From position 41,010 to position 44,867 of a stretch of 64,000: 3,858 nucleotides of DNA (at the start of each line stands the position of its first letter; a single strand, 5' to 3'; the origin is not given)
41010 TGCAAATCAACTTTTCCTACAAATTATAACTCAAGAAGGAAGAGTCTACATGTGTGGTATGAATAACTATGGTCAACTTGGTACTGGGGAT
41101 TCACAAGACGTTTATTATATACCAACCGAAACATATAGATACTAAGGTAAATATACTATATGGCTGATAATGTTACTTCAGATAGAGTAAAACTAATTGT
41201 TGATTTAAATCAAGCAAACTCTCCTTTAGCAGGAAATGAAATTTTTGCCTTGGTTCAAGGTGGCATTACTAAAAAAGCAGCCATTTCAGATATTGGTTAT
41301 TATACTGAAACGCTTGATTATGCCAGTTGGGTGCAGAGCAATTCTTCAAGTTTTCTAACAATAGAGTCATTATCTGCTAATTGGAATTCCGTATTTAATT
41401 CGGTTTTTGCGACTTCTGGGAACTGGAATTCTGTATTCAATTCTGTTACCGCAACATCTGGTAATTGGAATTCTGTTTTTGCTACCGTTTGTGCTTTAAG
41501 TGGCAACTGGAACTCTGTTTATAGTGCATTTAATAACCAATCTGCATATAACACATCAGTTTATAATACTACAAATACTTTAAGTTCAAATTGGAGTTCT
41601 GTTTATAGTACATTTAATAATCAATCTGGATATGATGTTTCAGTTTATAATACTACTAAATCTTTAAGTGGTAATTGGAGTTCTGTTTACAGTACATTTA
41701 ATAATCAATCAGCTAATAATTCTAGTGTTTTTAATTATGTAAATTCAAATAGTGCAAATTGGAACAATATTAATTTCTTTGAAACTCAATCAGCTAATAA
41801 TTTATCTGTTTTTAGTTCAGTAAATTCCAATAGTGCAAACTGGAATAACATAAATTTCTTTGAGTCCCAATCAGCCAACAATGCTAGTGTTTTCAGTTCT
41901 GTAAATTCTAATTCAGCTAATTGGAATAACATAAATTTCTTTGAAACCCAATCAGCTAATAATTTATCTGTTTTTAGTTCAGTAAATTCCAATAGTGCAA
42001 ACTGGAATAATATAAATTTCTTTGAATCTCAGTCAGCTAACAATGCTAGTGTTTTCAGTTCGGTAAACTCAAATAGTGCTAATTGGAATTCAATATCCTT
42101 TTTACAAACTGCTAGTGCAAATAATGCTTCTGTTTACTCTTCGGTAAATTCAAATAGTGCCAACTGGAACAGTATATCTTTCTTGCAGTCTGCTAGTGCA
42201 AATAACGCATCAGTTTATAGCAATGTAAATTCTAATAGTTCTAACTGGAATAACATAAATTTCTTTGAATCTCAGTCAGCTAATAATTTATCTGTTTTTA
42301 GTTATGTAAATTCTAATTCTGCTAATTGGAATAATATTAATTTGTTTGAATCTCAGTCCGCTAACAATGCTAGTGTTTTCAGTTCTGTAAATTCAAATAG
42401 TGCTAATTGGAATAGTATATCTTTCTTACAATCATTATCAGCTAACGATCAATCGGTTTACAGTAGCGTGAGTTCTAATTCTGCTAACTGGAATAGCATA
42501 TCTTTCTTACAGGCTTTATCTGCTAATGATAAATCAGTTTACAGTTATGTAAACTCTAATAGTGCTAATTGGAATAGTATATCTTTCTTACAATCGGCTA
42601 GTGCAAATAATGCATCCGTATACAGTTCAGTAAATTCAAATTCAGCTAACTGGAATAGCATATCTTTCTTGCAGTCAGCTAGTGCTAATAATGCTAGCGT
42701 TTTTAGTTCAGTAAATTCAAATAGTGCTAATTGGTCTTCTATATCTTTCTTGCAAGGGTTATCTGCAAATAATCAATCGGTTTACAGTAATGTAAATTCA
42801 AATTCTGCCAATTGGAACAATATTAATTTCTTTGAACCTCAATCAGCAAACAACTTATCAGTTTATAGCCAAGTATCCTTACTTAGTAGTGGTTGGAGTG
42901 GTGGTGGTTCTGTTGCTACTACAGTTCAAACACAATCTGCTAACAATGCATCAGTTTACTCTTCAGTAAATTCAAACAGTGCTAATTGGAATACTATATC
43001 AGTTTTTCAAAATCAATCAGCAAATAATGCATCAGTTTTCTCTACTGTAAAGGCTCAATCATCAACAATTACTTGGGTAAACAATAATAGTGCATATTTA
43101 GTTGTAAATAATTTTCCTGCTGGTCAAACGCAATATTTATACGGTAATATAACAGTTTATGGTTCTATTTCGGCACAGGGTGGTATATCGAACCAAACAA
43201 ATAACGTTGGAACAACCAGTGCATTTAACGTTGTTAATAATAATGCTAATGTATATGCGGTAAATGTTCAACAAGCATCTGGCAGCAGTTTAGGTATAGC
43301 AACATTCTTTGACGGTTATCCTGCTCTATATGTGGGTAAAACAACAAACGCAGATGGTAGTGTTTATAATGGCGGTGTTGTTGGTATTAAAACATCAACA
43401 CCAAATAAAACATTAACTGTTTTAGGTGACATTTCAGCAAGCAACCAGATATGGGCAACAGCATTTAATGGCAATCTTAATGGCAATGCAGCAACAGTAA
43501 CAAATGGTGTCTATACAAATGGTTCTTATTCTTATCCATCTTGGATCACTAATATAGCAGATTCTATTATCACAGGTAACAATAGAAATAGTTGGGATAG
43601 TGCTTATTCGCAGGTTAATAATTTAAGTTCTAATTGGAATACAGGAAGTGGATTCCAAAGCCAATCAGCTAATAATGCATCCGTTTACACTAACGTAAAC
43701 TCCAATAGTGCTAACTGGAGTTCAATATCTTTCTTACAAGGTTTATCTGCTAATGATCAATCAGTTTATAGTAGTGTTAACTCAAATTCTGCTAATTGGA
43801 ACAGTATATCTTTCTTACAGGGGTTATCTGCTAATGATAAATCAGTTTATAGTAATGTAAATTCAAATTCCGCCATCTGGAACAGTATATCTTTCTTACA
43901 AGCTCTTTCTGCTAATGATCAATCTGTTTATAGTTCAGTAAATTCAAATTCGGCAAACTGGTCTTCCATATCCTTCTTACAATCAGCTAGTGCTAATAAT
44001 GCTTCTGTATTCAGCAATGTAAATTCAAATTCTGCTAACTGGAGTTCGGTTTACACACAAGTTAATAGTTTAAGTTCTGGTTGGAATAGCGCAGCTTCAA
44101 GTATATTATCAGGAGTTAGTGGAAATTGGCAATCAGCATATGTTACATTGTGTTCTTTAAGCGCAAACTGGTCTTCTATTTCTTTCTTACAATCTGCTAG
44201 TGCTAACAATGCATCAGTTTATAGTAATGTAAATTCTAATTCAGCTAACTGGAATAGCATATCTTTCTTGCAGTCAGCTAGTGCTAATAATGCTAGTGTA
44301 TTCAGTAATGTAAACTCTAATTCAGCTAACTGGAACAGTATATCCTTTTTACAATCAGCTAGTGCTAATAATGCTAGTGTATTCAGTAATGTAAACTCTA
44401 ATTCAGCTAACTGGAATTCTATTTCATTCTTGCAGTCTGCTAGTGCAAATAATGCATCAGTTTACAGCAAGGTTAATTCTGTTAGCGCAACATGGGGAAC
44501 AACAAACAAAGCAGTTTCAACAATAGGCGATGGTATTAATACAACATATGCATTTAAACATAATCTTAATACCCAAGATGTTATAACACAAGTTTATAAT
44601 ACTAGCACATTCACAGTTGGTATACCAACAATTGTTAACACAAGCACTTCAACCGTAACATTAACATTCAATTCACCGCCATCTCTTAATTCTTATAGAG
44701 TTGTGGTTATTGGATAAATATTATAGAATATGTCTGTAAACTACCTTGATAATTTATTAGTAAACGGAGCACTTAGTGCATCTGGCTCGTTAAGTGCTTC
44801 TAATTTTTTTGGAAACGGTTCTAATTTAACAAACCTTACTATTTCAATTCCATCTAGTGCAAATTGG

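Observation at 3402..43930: Exact 90-bp DNA identity between two fibre genes 40.4 kb apart: recent inter-gene exchange of repeat modules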

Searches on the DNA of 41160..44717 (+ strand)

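Call 9: search_dna_similar(query=window:41160-44717:+, collection=phages, mode=near, max_rows=25)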
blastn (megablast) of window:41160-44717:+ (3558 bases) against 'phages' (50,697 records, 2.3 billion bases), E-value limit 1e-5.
No match.

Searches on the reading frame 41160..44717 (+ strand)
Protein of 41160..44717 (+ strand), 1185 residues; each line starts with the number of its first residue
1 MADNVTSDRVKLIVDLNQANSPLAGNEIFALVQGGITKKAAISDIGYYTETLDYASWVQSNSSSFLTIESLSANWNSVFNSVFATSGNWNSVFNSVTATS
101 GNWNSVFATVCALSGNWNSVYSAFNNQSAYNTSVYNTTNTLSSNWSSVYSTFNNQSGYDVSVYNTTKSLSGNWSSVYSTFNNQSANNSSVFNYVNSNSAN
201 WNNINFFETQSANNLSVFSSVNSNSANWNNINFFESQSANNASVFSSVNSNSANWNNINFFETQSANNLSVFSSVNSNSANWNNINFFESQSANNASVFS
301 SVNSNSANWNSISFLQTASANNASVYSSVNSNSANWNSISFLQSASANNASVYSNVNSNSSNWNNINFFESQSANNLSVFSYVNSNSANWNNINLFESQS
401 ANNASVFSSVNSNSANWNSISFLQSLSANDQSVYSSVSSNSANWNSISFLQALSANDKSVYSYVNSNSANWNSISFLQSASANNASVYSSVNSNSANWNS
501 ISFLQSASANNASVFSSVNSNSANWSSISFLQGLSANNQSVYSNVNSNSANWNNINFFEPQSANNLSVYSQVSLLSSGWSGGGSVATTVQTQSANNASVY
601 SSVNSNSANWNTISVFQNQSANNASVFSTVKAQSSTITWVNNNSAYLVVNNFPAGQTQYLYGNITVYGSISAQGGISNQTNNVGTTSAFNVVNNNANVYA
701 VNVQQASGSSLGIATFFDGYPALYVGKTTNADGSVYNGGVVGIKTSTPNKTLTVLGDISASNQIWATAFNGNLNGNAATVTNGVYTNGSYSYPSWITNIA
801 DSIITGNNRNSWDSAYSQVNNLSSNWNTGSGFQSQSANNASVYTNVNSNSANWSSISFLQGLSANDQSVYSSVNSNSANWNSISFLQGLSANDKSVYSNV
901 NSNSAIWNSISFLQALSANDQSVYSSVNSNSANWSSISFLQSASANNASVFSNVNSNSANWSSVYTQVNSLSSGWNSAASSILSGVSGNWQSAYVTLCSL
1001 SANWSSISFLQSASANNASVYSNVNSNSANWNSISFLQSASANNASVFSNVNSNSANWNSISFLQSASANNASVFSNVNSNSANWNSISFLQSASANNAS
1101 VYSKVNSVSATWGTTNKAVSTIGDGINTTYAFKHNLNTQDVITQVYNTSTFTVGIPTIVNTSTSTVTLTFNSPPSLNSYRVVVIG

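Call 11: search_protein_families(library=phrogs, proteins=[window:41160-44717:+])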
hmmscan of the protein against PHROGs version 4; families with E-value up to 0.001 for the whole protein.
window:41160-44717:+ (1185 aa): 2 families
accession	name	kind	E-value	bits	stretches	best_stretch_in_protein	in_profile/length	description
phrog_8309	-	unknown function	3.4e-12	47.1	1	1051-1185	178-312/312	-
phrog_27448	-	unknown function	0.00018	22.3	1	1118-1185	128-195/195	-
